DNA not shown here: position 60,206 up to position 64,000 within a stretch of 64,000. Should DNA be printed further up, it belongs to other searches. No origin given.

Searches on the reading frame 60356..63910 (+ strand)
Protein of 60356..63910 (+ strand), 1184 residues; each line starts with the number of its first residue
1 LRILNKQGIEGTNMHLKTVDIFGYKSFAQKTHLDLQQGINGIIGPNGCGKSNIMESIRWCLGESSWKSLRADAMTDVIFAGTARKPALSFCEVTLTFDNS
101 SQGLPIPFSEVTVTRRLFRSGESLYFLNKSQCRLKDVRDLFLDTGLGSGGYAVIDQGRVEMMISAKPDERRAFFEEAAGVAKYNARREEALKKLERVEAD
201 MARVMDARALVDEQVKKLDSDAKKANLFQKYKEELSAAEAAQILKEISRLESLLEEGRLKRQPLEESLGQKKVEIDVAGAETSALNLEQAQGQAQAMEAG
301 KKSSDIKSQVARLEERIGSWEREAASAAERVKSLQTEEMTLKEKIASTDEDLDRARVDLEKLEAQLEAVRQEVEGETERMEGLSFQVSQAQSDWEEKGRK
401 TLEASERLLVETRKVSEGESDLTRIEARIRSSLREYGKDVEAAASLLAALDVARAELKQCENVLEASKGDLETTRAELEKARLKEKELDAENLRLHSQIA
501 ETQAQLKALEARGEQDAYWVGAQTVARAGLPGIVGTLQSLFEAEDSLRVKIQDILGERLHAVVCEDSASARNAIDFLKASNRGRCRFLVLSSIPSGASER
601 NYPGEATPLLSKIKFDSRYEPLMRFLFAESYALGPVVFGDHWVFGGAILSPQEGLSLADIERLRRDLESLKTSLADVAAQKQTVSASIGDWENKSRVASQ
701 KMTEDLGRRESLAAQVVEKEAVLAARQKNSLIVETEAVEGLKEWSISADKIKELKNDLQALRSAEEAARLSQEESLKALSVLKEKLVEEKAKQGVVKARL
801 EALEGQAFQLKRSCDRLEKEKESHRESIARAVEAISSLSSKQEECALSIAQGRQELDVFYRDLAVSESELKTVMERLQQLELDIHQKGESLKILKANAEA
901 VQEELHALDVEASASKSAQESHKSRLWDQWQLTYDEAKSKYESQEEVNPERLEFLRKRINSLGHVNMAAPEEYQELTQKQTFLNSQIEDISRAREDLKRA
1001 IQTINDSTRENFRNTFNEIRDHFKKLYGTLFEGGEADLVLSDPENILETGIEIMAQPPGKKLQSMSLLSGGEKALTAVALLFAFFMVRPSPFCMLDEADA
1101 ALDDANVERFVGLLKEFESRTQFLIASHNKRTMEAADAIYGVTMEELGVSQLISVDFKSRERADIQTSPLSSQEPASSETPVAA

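Call 45: search_protein_families(library=ncbifam, proteins=[window:60356-63910:+], max_evalue=0.001)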
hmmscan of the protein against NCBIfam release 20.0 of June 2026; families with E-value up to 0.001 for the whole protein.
window:60356-63910:+ (1184 aa): 27 families (the best 25 are shown)
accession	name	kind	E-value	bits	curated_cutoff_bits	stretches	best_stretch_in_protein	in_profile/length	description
TIGR02168.1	SMC_prok_B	equivalog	2.9e-270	899.7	567.35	2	16-631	2-628/1181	chromosome segregation protein SMC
TIGR02169.1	SMC_prok_A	equivalog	1.5e-161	539.6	729.4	2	15-628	1-622/1165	chromosome segregation protein SMC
NF045487.1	ASRP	equivalog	7.2e-19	67.8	300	1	659-1126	157-588/593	archaea-specific SMC-related protein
NF003034.1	PRK03918.1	equivalog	2.1e-12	45.9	700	2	14-61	1-47/878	DNA double-strand break repair ATPase Rad50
NF002572.0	PRK02224.1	equivalog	9.5e-12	44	1087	0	14-98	1-75/888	DNA double-strand break repair ATPase Rad50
NF041035.1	Rad50_Halo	equivalog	6.8e-09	34.7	1000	0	1067-1143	781-867/883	DNA double-strand break repair ATPase Rad50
TIGR04523.1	Mplasa_alph_rch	subfamily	1.1e-07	30.2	270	1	185-351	482-646/745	helix-rich protein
TIGR03608.1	L_ocin_972_ABC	subfamily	3.3e-07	30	254.85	1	1063-1139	130-203/206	putative bacteriocin export ABC transporter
NF045780.1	TrlF_fam_ATP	equivalog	2.3e-06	26.6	350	1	660-1129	402-884/944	TrlF family AAA-like ATPase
NF040873.1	AztA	equivalog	3.1e-06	26.9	220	0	1064-1138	116-187/191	zinc ABC transporter ATP-binding protein AztA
TIGR00611.2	recf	equivalog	3.1e-06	26.6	172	1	29-77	13-58/339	DNA replication/repair protein RecF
NF041034.1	Rad50_Sulf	equivalog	3.8e-06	25.1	1000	1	16-70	3-56/872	DNA double-strand break repair ATPase Rad50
TIGR02857.1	CydD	equivalog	5.2e-06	25.7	435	1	1067-1139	458-526/529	thiol reductant ABC exporter subunit CydD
TIGR01978.1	sufC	equivalog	8.3e-06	25.4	212.8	0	1068-1135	145-209/243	Fe-S cluster assembly ATPase SufC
NF010068.0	PRK13548.1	equivalog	8.7e-06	25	261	0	25-61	18-55/261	heme ABC transporter ATP-binding protein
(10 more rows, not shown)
